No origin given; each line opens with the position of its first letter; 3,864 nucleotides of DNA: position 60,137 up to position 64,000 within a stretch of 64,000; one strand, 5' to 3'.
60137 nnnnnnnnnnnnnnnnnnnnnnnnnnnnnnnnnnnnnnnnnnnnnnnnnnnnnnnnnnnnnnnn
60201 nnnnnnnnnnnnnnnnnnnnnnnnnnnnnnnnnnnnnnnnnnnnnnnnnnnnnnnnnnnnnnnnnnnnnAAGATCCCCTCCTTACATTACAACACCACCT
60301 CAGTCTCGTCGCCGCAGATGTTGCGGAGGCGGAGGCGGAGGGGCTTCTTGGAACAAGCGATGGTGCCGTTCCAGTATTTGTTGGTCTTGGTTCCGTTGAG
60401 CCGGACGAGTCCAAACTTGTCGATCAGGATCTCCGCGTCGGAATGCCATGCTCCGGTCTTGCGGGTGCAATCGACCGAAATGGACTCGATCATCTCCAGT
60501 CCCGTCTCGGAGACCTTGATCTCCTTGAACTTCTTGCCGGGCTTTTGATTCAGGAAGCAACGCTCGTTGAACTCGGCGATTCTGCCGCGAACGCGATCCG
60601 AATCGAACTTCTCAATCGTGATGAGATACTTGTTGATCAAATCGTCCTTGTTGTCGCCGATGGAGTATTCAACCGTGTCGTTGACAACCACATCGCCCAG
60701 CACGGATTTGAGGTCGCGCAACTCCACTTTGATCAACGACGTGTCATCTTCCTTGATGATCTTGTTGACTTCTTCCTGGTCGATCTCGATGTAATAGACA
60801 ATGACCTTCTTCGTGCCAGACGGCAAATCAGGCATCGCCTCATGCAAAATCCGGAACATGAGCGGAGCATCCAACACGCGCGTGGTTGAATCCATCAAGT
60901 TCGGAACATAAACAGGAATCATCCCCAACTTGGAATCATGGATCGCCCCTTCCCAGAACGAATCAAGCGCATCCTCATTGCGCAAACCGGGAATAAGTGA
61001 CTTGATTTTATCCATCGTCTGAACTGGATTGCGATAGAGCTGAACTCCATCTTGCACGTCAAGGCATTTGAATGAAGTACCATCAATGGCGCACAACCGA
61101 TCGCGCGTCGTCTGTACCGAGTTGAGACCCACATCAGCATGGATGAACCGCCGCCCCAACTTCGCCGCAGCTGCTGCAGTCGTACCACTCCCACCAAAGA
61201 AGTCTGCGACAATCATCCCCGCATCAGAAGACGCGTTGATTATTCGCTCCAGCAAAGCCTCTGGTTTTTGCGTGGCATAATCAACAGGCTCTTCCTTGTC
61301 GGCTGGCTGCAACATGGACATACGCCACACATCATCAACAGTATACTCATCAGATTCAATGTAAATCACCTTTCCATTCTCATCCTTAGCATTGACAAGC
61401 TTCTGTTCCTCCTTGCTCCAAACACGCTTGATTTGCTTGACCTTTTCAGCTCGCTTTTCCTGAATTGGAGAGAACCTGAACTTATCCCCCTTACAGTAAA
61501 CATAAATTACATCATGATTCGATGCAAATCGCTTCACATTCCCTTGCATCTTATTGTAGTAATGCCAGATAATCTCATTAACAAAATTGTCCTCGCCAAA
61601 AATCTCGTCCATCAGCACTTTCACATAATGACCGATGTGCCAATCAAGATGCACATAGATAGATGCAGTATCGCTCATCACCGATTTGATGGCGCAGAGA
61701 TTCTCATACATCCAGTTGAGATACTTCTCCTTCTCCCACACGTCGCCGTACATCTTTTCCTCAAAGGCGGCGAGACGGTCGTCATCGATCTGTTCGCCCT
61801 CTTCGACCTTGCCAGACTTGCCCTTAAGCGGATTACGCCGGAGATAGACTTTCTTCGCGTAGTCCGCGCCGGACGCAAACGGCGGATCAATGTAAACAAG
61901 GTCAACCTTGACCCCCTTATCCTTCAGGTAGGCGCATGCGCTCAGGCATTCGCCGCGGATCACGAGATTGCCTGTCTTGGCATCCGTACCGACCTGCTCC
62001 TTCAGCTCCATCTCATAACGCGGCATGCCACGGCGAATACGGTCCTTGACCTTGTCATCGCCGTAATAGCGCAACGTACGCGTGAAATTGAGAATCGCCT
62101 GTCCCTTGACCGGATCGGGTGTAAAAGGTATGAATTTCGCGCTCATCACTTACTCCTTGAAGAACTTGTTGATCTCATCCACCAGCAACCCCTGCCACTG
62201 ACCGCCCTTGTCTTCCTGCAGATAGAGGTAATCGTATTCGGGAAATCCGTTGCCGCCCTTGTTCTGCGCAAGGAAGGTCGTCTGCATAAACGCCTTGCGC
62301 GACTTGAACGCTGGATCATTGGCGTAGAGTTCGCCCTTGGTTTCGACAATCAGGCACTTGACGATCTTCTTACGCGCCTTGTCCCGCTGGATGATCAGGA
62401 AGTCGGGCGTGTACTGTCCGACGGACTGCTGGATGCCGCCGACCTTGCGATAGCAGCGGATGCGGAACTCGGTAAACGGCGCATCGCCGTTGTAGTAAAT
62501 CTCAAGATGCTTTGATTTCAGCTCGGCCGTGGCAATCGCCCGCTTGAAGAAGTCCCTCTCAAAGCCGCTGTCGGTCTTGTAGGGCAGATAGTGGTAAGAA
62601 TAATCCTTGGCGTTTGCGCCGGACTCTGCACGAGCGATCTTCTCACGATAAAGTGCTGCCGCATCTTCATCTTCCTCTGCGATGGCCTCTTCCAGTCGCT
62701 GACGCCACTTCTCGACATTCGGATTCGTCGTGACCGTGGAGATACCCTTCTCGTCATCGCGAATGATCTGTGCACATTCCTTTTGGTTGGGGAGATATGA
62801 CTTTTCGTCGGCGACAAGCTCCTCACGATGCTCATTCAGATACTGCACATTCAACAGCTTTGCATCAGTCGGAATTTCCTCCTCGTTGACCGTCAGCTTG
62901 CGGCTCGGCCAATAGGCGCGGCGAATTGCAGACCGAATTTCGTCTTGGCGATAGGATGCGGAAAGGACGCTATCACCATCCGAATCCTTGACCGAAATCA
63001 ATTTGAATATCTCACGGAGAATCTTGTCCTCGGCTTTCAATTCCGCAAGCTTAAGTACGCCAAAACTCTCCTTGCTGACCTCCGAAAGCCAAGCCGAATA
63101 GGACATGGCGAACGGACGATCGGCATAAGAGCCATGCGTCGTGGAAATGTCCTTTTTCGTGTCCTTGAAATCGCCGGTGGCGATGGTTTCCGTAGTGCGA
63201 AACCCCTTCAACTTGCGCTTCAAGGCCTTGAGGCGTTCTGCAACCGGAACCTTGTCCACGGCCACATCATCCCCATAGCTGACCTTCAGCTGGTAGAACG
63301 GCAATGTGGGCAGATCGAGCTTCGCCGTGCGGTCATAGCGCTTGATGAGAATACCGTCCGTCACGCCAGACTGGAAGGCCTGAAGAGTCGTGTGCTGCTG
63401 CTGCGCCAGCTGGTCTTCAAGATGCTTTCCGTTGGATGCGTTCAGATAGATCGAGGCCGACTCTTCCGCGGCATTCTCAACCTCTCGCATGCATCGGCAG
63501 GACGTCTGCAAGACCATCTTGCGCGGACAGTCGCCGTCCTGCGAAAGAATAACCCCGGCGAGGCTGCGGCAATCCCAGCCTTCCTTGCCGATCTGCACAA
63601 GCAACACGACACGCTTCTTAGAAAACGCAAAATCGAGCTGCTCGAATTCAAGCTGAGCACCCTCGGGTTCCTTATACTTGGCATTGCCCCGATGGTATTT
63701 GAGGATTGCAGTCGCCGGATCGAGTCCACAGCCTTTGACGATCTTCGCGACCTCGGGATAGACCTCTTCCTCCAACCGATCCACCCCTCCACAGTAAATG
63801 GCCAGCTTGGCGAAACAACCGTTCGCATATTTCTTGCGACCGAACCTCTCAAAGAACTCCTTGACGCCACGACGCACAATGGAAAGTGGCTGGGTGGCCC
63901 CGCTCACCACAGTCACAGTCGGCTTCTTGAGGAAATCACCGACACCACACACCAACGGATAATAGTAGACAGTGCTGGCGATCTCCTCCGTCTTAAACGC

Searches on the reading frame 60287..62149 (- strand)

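Call 46: search_protein_families(library=pfam, proteins=[window:60287-62149:-], max_evalue=0.001)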
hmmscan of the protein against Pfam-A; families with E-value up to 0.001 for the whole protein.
window:60287-62149:- (620 aa): 1 family
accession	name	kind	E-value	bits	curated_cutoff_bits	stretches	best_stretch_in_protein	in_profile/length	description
PF01555.25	N6_N4_Mtase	-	2e-44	152.6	26.7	1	82-340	1-211/221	DNA methylase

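Call 84: search_protein_families(library=padloc, proteins=[window:60287-62149:-], max_evalue=0.00001)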
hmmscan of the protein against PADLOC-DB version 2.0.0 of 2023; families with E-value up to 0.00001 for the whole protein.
window:60287-62149:- (620 aa): 44 families (the best 25 are shown)
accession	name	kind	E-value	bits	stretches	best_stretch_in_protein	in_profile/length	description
PDLC03633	MTase_III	-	1.6e-50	170.5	1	59-356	76-357/616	Type III methyltransferase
PDLC03339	MTase_II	-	3.1e-49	165.8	1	134-383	50-300/399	Type II methyltransferase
PDLC03300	MTase_II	-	9.2e-47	157.5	1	57-354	8-278/302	Type II methyltransferase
PDLC03354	MTase_II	-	1.2e-43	147.7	2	62-235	62-222/425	Type II methyltransferase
PDLC03636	MTase_III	-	3.9e-42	142.8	2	133-222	86-175/575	Type III methyltransferase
PDLC03635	MTase_III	-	3.2e-40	136.5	2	134-262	259-391/708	Type III methyltransferase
PDLC03371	MTase_II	-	5.4e-35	119.2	1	60-355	10-255/260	Type II methyltransferase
PDLC03644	MTase_III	-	2.8e-33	113.5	2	54-261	33-218/542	Type III methyltransferase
PDLC03634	MTase_III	-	2.6e-32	110.5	2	56-264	90-277/621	Type III methyltransferase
PDLC03299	MTase_II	-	5.2e-31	106.2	1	136-354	54-259/296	Type II methyltransferase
PDLC03638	MTase_III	-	1.1e-29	101.4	2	133-236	421-524/816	Type III methyltransferase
PDLC03641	MTase_III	-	8.3e-28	95.3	2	57-255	101-292/657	Type III methyltransferase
PDLC03320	MTase_II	-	3.7e-27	93.3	1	136-359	72-281/289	Type II methyltransferase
PDLC03265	MTase_II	-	1.1e-20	72.4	1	259-352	240-328/333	Type II methyltransferase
PDLC03640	MTase_III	-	1.1e-20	71.6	2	52-242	35-219/654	Type III methyltransferase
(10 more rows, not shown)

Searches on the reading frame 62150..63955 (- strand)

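Call 46: search_protein_families(library=pfam, proteins=[window:62150-63955:-], max_evalue=0.001)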
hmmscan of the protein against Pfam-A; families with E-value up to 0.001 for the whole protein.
window:62150-63955:- (601 aa): 1 family
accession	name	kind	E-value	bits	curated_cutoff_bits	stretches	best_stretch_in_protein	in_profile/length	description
PF19778.5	RE_endonuc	-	0.00097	19.4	23.4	0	499-545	28-76/108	Endonuclease domain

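Call 84: search_protein_families(library=padloc, proteins=[window:62150-63955:-], max_evalue=0.00001)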
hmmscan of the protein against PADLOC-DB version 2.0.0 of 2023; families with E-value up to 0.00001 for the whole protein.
window:62150-63955:- (601 aa): 0 families
